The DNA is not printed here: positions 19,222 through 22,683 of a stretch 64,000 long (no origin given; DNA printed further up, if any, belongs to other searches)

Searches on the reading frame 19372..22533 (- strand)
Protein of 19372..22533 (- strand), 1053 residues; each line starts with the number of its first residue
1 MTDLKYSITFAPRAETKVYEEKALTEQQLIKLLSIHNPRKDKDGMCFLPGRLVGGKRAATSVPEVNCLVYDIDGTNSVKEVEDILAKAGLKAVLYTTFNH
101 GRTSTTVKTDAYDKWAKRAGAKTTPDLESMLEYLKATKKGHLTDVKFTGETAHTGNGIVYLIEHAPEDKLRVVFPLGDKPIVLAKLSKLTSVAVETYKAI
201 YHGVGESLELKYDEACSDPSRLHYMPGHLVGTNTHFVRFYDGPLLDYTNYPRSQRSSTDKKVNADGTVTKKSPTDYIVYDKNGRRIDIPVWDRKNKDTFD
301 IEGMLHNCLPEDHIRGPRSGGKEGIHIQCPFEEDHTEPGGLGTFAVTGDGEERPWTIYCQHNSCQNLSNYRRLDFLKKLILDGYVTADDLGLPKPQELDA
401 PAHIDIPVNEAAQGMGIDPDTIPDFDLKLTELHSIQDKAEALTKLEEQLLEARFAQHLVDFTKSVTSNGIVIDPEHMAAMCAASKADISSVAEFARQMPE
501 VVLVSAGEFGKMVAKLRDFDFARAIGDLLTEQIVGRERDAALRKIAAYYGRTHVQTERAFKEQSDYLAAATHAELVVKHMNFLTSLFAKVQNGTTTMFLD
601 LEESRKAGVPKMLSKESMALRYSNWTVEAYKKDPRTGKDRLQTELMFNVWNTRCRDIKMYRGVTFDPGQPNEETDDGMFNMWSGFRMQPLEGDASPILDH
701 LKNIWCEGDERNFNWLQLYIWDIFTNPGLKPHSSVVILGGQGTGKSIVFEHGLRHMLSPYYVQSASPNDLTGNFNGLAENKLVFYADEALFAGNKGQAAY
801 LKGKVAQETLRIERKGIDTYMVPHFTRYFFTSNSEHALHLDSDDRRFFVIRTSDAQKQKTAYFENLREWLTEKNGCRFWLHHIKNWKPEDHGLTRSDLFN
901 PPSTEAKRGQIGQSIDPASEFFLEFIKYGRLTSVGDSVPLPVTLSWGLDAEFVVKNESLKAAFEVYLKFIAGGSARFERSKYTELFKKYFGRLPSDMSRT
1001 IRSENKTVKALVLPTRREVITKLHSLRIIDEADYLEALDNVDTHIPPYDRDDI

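Call 10: search_dna_similar(query=window:19372-22533:-, collection=phages, mode=protein, max_evalue=0.00001, max_rows=20)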
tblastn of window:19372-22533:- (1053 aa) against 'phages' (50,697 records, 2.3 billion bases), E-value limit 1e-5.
Records with a match: 361; places in all: 361; records where one place covers at least 80% of the query: 0.
Best place of each record, by identity: <60% 361.
By first word of the organism name: Pseudomonas 93; Vibrio 43; Caulobacter 39; Xanthomonas 23; Proteus 21; Stenotrophomonas 15; Rhizobium 14; Brevundimonas 13; Bordetella 9; Roseobacter 7; and 41 more.
By host as written in the record: Pseudomonas aeruginosa 37; - 34; Pseudomonas aeruginosa PAO1 23; Caulobacter vibrioides CB15 22; Proteus mirabilis 15; Pseudomonas aeruginosa PA14 9; Vibrio cholerae 2095 9; Bordetella bronchiseptica ATCC 10580 9; and 111 more.
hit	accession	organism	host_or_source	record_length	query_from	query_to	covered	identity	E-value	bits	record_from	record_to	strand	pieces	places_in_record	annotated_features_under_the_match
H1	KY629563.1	Sphingobium phage Lacusarx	Sphingobium sp. IP1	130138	5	1046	76%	29.5%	1e-48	352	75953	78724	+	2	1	hypothetical protein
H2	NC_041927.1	Sphingobium phage Lacusarx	Sphingobium sp. IP1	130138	5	1046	76%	29.5%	1e-48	352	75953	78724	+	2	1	hypothetical protein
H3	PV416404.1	Erythrobacter phage XM05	Erythrobacter sp. JL475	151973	19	1041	73%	30.5%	7e-46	348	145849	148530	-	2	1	DNA primase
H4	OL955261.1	Erythrobacter phage vB_EliS-L02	Erythrobacter sp.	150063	28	1030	73%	29.3%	2e-46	338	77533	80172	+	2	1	hypothetical protein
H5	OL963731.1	Citromicrobium phage vB_CbaS-RXM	Citromicrobium bathyomarinum JL1366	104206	28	969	64%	32.7%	6e-44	341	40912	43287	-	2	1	bifunctional DNA primase/polymerase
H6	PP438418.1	Microcystis phage Mwe-JY26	Microcystis wesenbergii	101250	42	936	58%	32.1%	7e-32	273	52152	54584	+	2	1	hypothetical protein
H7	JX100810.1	Caulobacter phage CcrColossus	Caulobacter crescentus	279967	5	458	43%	29.0%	1e-35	154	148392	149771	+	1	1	hypothetical protein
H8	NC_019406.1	Caulobacter phage CcrColossus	Caulobacter crescentus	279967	5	458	43%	29.0%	1e-35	154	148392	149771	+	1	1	hypothetical protein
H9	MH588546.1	Caulobacter phage CcrBL9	Caulobacter vibrioides CB15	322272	8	390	36%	31.7%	6e-35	151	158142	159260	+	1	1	PE-PGRS family protein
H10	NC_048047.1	Caulobacter phage CcrBL9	Caulobacter vibrioides CB15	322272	8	390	36%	31.7%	6e-35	151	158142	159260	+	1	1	PE-PGRS family protein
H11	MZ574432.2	Caulobacter phage BL47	Caulobacter vibrioides CB15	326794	8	390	36%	31.7%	5e-33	145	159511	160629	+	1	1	PE-PGRS family protein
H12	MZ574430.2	Caulobacter phage C2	Caulobacter vibrioides CB15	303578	8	390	36%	31.7%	6e-33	145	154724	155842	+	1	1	PE-PGRS family protein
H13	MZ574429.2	Caulobacter phage C1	Caulobacter vibrioides CB15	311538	8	390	36%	31.7%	6e-33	145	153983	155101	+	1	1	PE-PGRS family protein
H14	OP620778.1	Bertelyvirus sp.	Caulobacter vibrioides CB15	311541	8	390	36%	31.7%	6e-33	145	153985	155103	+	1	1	hypothetical protein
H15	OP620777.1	Bertelyvirus sp.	Caulobacter vibrioides CB15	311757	8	390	36%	31.7%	6e-33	145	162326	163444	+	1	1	PE-PGRS famil protein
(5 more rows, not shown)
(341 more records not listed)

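Call 57: search_protein_families(library=phrogs, proteins=[window:19372-22533:-], max_evalue=0.00001)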
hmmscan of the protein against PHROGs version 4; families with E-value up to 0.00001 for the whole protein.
window:19372-22533:- (1053 aa): 8 families
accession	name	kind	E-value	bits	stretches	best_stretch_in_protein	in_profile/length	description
phrog_10537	-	unknown function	3.7e-60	204.9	1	17-390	236-608/1229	-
phrog_1156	-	DNA, RNA and nucleotide metabolism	3.2e-28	99.7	1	585-988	424-802/855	DNA primase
phrog_1829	-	DNA, RNA and nucleotide metabolism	1.5e-19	70.7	1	682-926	457-694/772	DNA primase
phrog_4762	-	unknown function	1.2e-11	44.4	1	657-855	435-629/822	-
phrog_24712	-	unknown function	3.2e-10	39.5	1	711-854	456-597/801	-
phrog_9765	-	DNA, RNA and nucleotide metabolism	3.5e-10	39.5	0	191-247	146-203/939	DNA primase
phrog_256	-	DNA, RNA and nucleotide metabolism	7.1e-07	29.1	0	39-247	55-187/798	DNA helicase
phrog_2135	-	DNA, RNA and nucleotide metabolism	4.8e-06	26.2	0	16-102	475-553/713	DNA primase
